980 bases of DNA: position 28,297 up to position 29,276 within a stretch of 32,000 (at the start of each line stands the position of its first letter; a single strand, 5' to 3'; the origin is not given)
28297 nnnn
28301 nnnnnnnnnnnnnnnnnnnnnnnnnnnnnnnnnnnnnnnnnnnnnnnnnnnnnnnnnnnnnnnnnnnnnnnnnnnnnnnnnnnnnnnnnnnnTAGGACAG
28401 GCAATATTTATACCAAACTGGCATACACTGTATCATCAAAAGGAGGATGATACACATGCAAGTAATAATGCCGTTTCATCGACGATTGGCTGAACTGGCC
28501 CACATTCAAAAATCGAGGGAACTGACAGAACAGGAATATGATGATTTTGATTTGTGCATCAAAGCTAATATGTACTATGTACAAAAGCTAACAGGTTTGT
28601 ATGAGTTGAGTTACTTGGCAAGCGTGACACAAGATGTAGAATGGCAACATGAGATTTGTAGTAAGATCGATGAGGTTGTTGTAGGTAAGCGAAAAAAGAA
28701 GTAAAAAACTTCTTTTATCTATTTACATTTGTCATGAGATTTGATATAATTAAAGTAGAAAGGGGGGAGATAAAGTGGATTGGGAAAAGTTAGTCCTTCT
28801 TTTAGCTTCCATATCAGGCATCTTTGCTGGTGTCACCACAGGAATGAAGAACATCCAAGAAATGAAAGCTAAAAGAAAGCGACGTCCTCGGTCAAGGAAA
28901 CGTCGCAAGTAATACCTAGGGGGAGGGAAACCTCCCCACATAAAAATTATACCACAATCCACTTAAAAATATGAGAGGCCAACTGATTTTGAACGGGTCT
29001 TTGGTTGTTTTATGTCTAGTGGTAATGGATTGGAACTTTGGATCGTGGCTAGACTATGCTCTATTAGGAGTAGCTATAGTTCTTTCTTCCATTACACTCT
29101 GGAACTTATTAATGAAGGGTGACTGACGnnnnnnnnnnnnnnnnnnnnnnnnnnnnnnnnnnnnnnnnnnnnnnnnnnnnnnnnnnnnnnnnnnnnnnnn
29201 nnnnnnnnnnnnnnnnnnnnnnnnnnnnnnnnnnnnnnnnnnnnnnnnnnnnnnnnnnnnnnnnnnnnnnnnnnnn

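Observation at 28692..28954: Type I toxin-antitoxin-like locus: 45-aa membrane peptide with a poly-K/R tail faced by an antisense promoter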

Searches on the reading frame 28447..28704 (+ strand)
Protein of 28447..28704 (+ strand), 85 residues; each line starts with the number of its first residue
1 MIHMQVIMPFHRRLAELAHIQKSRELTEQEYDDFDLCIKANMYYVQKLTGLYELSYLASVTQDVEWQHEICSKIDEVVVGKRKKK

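Call 6: search_protein_families(library=pfam, proteins=[window:28447-28704:+], max_evalue=0.01)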
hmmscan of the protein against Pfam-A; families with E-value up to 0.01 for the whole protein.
window:28447-28704:+ (85 aa): 1 family
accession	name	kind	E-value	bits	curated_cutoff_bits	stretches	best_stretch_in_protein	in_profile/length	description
PF24704.1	DUF7667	-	1.1e-28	99.6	27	1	7-77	1-71/76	Family of unknown function (DUF7667)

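Call 7: search_protein_families(library=phrogs, proteins=[window:28447-28704:+], max_evalue=0.01)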
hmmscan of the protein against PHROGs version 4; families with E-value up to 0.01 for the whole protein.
window:28447-28704:+ (85 aa): 1 family
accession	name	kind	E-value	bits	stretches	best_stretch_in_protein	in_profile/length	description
phrog_13817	-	unknown function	4.8e-20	72.6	1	5-78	6-84/89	-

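Call 11: find_related_loci(query=window:28447-28704:+, collection=viral_contigs, flank=3000)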
Query window:28447-28704:+ (85 aa) in viral_contigs; peptide patterns used: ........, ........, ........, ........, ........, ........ (x = any residue, [..] = any of these).
9 stretches matched a pattern; 1 encode a relative of the query (tblastn E <= 1e-3); 1 distinct loci.
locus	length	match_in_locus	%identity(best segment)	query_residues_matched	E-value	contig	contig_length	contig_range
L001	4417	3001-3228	80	4-79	1e-41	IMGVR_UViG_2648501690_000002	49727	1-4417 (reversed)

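Call 17: find_related_loci(query=A1, collection=genome_contigs, flank=3000)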
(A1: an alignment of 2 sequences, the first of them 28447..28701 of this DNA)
Query A1 (85 aa) in genome_contigs; peptide patterns used: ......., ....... (x = any residue, [..] = any of these).
190 stretches matched a pattern, but none encodes a relative of the query by tblastn (E <= 1e-3).

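Call 21: find_homologous_proteins(query=window:28447-28701:+, max_evalue=0.001)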
Query window:28447-28701:+ (85 aa): 3 proteins with E <= 0.001 among 5 candidates.
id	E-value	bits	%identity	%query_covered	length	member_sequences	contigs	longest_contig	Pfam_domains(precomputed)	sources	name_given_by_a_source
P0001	1.5e-47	177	100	96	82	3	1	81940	PF24704.2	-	-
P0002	1.3e-38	148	80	96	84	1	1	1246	PF24704.2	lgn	-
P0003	3.6e-37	143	81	95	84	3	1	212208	PF24704.2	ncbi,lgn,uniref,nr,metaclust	ncbi:DUF7667 family protein [Halalkalibacterium halodurans]|uniref:Uncharacterized protein n=1 Tax=H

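Call 22: find_encoding_contigs(protein=P0003, flank=4000)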
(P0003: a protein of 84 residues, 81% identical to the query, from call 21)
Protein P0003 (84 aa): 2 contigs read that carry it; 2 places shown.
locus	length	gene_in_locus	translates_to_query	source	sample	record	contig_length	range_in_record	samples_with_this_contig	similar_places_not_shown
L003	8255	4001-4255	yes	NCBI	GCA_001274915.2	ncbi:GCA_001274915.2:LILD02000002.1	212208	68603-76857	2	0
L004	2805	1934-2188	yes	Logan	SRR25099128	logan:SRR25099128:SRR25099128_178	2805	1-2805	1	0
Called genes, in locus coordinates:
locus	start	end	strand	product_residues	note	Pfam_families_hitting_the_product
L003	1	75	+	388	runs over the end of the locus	PF01510:Amidase_2 (weak), PF01476:LysM, PF23457:LysM2_NFP (weak), PF09374:PG_binding_3 (faint), PF01471:PG_binding_1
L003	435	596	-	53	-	-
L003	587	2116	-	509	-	PF04740:LXG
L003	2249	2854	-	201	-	-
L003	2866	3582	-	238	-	PF12728:HTH_17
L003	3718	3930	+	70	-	PF01381:HTH_3, PF13443:HTH_26 (weak)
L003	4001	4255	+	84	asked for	PF24704:DUF7667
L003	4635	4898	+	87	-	PF12728:HTH_17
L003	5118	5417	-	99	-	-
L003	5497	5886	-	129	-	-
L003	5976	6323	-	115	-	PF08863:YolD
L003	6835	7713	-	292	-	PF04307:YdjM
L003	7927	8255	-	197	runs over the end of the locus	PF02915:Rubrerythrin (weak)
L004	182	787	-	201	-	-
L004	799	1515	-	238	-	PF12728:HTH_17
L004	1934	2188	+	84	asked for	PF24704:DUF7667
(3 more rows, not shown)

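Call 23: find_encoding_contigs(protein=P0002, flank=4000)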
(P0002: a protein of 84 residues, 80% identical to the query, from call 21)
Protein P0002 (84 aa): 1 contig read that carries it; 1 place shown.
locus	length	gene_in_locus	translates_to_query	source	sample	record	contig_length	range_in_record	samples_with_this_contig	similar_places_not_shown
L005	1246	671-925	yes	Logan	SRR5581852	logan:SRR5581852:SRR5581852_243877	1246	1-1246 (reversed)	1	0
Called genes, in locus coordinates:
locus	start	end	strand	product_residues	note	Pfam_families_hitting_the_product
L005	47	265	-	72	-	-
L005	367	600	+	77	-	PF01381:HTH_3, PF13443:HTH_26 (weak)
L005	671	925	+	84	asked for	PF24704:DUF7667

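Call 92: search_protein_families(library=padloc, proteins=[window:28447-28704:+], max_evalue=0.001)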
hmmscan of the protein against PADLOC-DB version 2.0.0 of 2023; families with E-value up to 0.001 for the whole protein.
window:28447-28704:+ (85 aa): 0 families

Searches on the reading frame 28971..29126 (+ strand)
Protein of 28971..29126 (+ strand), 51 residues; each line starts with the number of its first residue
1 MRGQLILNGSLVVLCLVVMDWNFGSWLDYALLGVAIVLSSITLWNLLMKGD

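Call 6: search_protein_families(library=pfam, proteins=[window:28971-29126:+], max_evalue=0.01)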
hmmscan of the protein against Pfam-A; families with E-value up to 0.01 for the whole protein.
window:28971-29126:+ (51 aa): 0 families

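Call 7: search_protein_families(library=phrogs, proteins=[window:28971-29126:+], max_evalue=0.01)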
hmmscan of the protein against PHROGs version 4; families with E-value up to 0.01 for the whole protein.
window:28971-29126:+ (51 aa): 0 families

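Call 57: search_protein_families(library=ncbifam, proteins=[window:28971-29123:+], max_evalue=10)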
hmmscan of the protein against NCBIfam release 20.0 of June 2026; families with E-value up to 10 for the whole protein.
seq(51 aa): 1 family
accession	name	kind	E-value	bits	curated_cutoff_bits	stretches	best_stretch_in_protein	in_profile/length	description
NF033218.1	anchor_AmaP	equivalog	0.9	9.3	55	1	20-47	39-66/166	alkaline shock response membrane anchor protein AmaP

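Call 92: search_protein_families(library=padloc, proteins=[window:28971-29126:+], max_evalue=0.001)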
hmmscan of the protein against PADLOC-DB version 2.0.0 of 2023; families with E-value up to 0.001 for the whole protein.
window:28971-29126:+ (51 aa): 0 families
